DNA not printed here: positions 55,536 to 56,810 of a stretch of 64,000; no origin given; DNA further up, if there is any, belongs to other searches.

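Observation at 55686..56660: Membrane-anchored, coiled-coil-tethered GIY-YIG nuclease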

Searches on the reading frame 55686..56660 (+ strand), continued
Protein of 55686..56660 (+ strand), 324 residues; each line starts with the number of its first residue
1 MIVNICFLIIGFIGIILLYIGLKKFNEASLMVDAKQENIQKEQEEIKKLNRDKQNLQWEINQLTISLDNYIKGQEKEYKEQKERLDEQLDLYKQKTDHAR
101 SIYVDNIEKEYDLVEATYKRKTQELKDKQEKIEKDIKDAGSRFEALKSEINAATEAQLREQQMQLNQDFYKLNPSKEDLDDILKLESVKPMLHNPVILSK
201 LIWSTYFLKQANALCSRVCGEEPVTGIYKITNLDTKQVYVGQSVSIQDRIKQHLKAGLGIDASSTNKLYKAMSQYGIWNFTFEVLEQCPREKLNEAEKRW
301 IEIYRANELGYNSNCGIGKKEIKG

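Call 23: find_encoding_contigs(protein=P0003, flank=6000, max_places=2)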
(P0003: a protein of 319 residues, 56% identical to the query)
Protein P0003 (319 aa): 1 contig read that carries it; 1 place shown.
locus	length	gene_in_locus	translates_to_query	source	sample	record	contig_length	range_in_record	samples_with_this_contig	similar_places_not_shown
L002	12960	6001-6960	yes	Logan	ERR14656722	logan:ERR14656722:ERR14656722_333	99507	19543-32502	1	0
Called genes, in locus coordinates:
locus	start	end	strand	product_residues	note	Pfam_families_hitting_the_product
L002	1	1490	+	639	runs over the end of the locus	PF00204:DNA_gyraseB, PF01751:Toprim, PF00986:DNA_gyraseB_C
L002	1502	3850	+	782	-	PF00521:DNA_topoisoIV, PF03989:DNA_gyraseA_C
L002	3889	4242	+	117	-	-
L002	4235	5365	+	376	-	PF01068:DNA_ligase_A_M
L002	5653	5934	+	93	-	-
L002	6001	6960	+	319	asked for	PF01541:GIY-YIG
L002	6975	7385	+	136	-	-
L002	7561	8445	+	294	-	-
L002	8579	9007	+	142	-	-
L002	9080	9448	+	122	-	PF23438:DUF7123 (weak), PF01978:TrmB (weak)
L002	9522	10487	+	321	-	PF27337:YorF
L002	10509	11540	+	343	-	PF13479:AAA_24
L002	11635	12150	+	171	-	PF26927:Phage_SPbeta_YorH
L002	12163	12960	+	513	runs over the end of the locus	PF00772:DnaB (weak), PF03796:DnaB_C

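Call 24: find_encoding_contigs(protein=P0029, flank=6000, max_places=2)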
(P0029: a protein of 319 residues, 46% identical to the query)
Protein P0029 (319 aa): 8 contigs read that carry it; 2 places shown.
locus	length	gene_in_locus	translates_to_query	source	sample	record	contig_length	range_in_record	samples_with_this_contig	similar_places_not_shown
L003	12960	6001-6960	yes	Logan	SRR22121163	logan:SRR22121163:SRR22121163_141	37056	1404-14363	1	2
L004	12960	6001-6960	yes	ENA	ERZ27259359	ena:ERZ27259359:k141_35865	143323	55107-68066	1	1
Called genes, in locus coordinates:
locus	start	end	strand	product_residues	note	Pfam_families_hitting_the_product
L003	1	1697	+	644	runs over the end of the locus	PF00204:DNA_gyraseB, PF01751:Toprim, PF00986:DNA_gyraseB_C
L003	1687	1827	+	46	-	-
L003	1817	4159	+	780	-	PF00521:DNA_topoisoIV, PF03989:DNA_gyraseA_C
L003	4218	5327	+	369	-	PF01068:DNA_ligase_A_M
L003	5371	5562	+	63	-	-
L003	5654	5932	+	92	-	-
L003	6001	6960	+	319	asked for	PF01541:GIY-YIG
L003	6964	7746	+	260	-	-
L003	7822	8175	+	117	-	PF23438:DUF7123 (weak)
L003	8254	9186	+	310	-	PF27337:YorF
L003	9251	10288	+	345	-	PF13479:AAA_24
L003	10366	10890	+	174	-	PF26927:Phage_SPbeta_YorH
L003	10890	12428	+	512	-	PF00772:DnaB (weak), PF03796:DnaB_C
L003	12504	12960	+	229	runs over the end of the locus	PF10881:DUF2726, PF19237:DUF5889 (weak)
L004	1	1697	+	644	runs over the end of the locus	PF00204:DNA_gyraseB, PF01751:Toprim, PF00986:DNA_gyraseB_C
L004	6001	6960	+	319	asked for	PF01541:GIY-YIG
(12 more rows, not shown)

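Call 25: find_encoding_contigs(protein=P0082, flank=6000, max_places=2)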
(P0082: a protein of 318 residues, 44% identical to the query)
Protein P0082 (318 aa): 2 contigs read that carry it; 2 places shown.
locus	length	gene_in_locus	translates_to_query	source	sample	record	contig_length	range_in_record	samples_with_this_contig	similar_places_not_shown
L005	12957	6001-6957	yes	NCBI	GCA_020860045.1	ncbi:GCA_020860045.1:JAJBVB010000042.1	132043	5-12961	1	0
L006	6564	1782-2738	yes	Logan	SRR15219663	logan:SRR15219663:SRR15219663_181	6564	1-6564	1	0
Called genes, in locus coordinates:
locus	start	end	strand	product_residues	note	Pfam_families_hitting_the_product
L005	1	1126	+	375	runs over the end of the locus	PF00204:DNA_gyraseB, PF01751:Toprim, PF00986:DNA_gyraseB_C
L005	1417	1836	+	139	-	-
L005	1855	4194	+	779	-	PF00521:DNA_topoisoIV, PF03989:DNA_gyraseA_C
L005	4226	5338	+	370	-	PF01068:DNA_ligase_A_M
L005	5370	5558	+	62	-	-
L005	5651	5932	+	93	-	-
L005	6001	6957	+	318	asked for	PF01541:GIY-YIG (weak)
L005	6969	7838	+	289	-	-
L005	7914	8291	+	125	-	-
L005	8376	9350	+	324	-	PF27337:YorF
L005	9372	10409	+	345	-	PF13479:AAA_24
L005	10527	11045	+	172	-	PF26927:Phage_SPbeta_YorH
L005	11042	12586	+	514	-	PF00772:DnaB (weak), PF03796:DnaB_C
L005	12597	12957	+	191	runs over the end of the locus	-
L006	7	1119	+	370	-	PF01068:DNA_ligase_A_M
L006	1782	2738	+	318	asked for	PF01541:GIY-YIG (weak)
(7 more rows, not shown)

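Call 31: predict_structure(alignment_id=A1)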
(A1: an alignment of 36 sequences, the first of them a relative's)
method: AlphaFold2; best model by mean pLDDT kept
length: 324 residues; sequences in the alignment: 36
mean_pLDDT: 89.7   pTM: 0.60
mean pLDDT of the five models: 89.7, 88.9, 88.4, 88.3, 88.2
residues with pLDDT >= 90: 229; 70-90: 81; 50-70: 6; < 50: 8
segments of 3 or more residues with pLDDT < 50: 317-324
pLDDT, mean of each block of 10 residues (from residue 1): 71 77 77 82 92 95 96 96 96 96 97 97 97 94 84 83 89 94 94 93 96 94 95 95 96 94 86 94 95 92 89 63 44
secondary structure, 60 per line:
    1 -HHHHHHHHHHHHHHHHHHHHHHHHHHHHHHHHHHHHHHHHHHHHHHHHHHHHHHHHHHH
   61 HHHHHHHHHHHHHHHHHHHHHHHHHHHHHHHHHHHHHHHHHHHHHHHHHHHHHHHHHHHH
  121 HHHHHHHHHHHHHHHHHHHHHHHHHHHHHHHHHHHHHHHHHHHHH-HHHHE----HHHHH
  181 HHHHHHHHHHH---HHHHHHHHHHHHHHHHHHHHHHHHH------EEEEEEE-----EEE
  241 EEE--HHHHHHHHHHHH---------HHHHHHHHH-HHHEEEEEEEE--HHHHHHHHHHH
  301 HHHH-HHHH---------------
elements in order: H2-165 H167-170 H176-191 H195-219 E226-232 E238-243 H246-257 H267-275 E280-287 H290-304 H306-309

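Call 33: fold_search(model_id=the predicted structure, library=pdb)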
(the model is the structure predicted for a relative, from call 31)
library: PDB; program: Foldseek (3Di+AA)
matches with E <= 10: 76; with E <= 0.001: 3
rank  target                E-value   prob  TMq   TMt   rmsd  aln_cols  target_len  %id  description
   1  1ln0_B                7.3e-05  1.00  0.26  0.83   2.0        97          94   31  Structure of the Catalytic Domain of Homing Endonuclease I-TevI (released 2002-10-30)
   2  1mk0                  8.8e-05  1.00  0.27  0.85   1.8        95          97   29  catalytic domain of intron endonuclease I-TevI, E75A mutant (released 2002-10-30)
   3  1ln0_A                3.3e-04  1.00  0.25  0.82   2.1        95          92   29  Structure of the Catalytic Domain of Homing Endonuclease I-TevI (released 2002-10-30)
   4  3nic_C                4.0e-01  0.33  0.17  0.25  10.8       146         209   15  DNA binding and cleavage by the GIY-YIG endonuclease R.Eco29kI inactive variant Y49F (released 2010-09-08)
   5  8yl8_C                2.7e+00  0.03  0.11  0.16  16.8       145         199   12  Crystal structure of the de novo designed protein 200 AA in the crystal form 2 (released 2024-10-16)
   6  8yl4_A                2.9e+00  0.04  0.12  0.18  15.3       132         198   12  Crystal structure of the de novo designed protein 200 AA in the crystal form 1 (released 2024-10-16)
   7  8yl8_A                2.9e+00  0.04  0.12  0.17  16.4       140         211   13  Crystal structure of the de novo designed protein 200 AA in the crystal form 2 (released 2024-10-16)
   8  8yl4_B                2.9e+00  0.03  0.12  0.17  17.5       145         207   12  Crystal structure of the de novo designed protein 200 AA in the crystal form 1 (released 2024-10-16)
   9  1y8a                  2.9e+00  0.02  0.07  0.08  11.4        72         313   15  Structure of gene product AF1437 from Archaeoglobus fulgidus (released 2005-01-25)
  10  2a8m_A                3.3e+00  0.02  0.10  0.11  10.2       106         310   13  Crystal Structure of Human Taspase1 (T234S mutant) (released 2005-10-25)
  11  4rxl                  3.3e+00  0.01  0.09  0.11  16.4       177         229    8  Crystal structure of Molybdenum ABC transporter solute binding protein Vc_A0726 from Vibrio Cholerae, Target EFI-510913, (released 2014-12-24)
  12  4eyi_B                5.0e+00  0.04  0.14  0.12   5.6        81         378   11  Human DNA polymerase iota incorporating dATP opposite N-(deoxyguanosin-8-yl)-1-aminopyrene lesion (released 2013-01-09)
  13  2a8i_B                5.0e+00  0.02  0.10  0.09   9.9        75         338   12  Crystal Structure of human Taspase1 (released 2005-11-01)
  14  6juo_A                5.0e+00  0.02  0.12  0.11   9.2       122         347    9  MsDpo4-DNA complex 4 (released 2020-02-19)
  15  6jun_A                5.0e+00  0.01  0.10  0.09   7.2        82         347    8  MsDpo4-DNA complex 3 (released 2020-02-19)
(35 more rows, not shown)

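Call 34: search_solved_structures(query=A1, max_evalue=1, show_alignments=2)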
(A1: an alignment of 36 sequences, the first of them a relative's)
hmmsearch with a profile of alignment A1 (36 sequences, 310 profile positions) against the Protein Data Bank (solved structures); distinct sequences matched with E-value up to 1: 50.
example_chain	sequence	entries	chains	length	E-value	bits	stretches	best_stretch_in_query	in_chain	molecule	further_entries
1mk0_A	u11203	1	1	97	8e-08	35.2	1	217-306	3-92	Intron-associated endonuclease 1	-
1ln0_A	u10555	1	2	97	1.4e-07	34.3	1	217-306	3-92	intron-associated endonuclease 1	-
3r2p_A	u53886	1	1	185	0.00022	23.9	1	42-153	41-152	Apolipoprotein A-I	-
3k2s_A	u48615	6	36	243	0.00053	22.6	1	42-152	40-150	Apolipoprotein A-I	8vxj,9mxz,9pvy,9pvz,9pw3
1av1_A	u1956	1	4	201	0.00065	22.3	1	50-153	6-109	APOLIPOPROTEIN A-I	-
4v6m_A0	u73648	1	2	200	0.00071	22.2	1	50-153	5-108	Apolipoprotein A-I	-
2msc_A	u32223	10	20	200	0.0012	21.4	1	50-153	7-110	Apolipoprotein A-I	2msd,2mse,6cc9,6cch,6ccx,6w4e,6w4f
6pts_A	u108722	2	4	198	0.0012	21.4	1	50-153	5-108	Apolipoprotein A-I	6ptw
9cfs_A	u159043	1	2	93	0.0026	20.3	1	37-117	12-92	Long regulatory protein rop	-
6clz_B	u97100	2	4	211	0.0027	20.3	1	48-152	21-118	Apolipoprotein A-I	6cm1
8eqs_C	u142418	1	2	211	0.006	19.2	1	60-153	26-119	Apolipoprotein A-I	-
7kjr_C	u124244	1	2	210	0.0064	19.1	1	60-153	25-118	Apolipoprotein A-I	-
2lem_A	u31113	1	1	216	0.0074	18.8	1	42-153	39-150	Apolipoprotein A-I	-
2n5e_A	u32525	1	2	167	0.023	17.2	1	61-152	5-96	Apolipoprotein A-I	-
3s84_A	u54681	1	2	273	0.039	16.5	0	36-153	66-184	Apolipoprotein A-IV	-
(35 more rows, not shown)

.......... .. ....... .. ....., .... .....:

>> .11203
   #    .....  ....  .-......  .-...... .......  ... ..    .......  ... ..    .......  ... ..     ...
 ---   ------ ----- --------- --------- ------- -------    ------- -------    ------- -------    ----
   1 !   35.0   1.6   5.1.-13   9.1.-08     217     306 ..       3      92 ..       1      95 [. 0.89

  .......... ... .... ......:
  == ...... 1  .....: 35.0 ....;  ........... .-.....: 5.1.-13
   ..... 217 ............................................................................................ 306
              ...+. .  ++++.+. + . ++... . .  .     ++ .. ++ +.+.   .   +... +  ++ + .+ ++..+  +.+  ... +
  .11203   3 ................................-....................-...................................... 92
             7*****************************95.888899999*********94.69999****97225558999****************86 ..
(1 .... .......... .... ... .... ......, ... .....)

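Call 37: fold_search(model_id=the predicted structure, library=viral)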
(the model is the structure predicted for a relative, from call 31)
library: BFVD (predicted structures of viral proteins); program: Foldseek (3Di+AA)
matches with E <= 10: 588; with E <= 0.001: 141
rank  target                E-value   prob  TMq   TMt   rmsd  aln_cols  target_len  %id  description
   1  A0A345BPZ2            8.5e-25  1.00  0.60  0.64   8.5       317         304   37  (no name in the UniProt tables at hand)
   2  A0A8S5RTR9            4.6e-18  1.00  0.64  0.84   2.6       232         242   31  (no name in the UniProt tables at hand)
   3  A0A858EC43            2.0e-07  1.00  0.27  0.33   4.2       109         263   38  Putative endonuclease [Listeria phage vB_Liva_VAfA18]
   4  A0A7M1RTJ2            2.1e-07  1.00  0.28  0.42   2.8       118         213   34  GIY-YIG domain-containing protein [uncultured phage cr109_1]
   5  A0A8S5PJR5            2.3e-07  1.00  0.29  0.25   2.6       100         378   35  Intron associated endonuclease [Siphoviridae sp. ctb8j11]
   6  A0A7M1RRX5            2.3e-07  1.00  0.28  0.29   2.1       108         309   32  GIY-YIG domain-containing protein [uncultured phage cr6_1]
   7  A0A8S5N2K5            4.1e-07  1.00  0.28  0.21   3.3       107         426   31  Intron associated endonuclease [Siphoviridae sp. ctRuT6]
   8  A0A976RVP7            5.9e-07  1.00  0.27  0.38   1.4        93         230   34  (no name in the UniProt tables at hand)
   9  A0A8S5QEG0            7.1e-07  1.00  0.26  0.89   2.3        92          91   33  Intron associated endonuclease [Siphoviridae sp. ctr2f5]
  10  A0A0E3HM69            7.5e-07  1.00  0.28  0.62   3.9       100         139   28  GIY-YIG catalytic domain-containing protein [Synechococcus phage ACG-2014f]
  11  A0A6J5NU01            9.0e-07  1.00  0.27  0.35   3.4       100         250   36  GrpIintron_endo, group I intron endonuclease [uncultured Caudovirales phage]
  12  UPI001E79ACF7         1.1e-06  1.00  0.28  0.41   3.7       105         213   36  (no name look-up for this kind of identifier)
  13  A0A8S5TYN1            1.3e-06  1.00  0.26  0.26   1.6        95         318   37  Intron associated endonuclease [Siphoviridae sp. ctnPP24]
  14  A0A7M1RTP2            1.4e-06  1.00  0.29  0.33   3.3       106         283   34  GIY-YIG domain-containing protein [uncultured phage cr4_1]
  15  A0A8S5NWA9            1.7e-06  1.00  0.27  0.27   1.6        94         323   37  Intron associated endonuclease [Siphoviridae sp. ct4Ap70]
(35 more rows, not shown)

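Call 38: search_protein_families(library=pfam, alignment_id=A1, max_evalue=0.1)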
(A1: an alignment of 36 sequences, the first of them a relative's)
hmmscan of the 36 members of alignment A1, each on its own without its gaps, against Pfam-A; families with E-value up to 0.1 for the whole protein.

A. member 1, P0001 (324 aa): 3 families
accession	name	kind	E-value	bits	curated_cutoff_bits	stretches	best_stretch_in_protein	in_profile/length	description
PF01541.30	GIY-YIG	-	2e-08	34.8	22.6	1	226-307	3-75/78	GIY-YIG catalytic domain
PF19745.5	FUT8_N_cat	-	0.07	12.3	27.6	1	5-174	11-174/499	Alpha-(1,6)-fucosyltransferase N- and catalytic domains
PF06157.16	DUF973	-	0.092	12.3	26.4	0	2-29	172-201/309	Protein of unknown function (DUF973)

B. families by the number of members that match (of 36 scanned): 68 families (the first 25 are shown)
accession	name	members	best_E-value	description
PF01541.30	GIY-YIG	36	6.6e-10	GIY-YIG catalytic domain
PF12725.13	DUF3810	5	0.00014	Protein of unknown function (DUF3810)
PF16357.10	PepSY_TM_like_2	4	9e-05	Putative PepSY_TM-like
PF14362.11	DUF4407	4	0.0007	Domain of unknown function (DUF4407)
PF06103.16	DUF948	3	0.00062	Bacterial protein of unknown function (DUF948)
PF19745.5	FUT8_N_cat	3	0.00097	Alpha-(1,6)-fucosyltransferase N- and catalytic domains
PF11554.13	DUF3232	2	0.00011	Protein of unknown function (DUF3232)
PF11932.13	DUF3450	2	0.00054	Protein of unknown function (DUF3450)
PF04977.20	DivIC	2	0.0017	Septum formation initiator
PF06295.17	ZapG-like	2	0.0024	Z-ring associated protein G-like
PF04791.21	LMBR1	2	0.0041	LMBR1-like membrane protein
PF00763.28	THF_DHG_CYH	2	0.0044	Tetrahydrofolate dehydrogenase/cyclohydrolase, catalytic domain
PF02996.22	Prefoldin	2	0.0057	Prefoldin subunit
PF01442.23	Apolipoprotein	2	0.016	Apolipoprotein A1/A4/E domain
PF07216.17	LcrG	2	0.062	LcrG protein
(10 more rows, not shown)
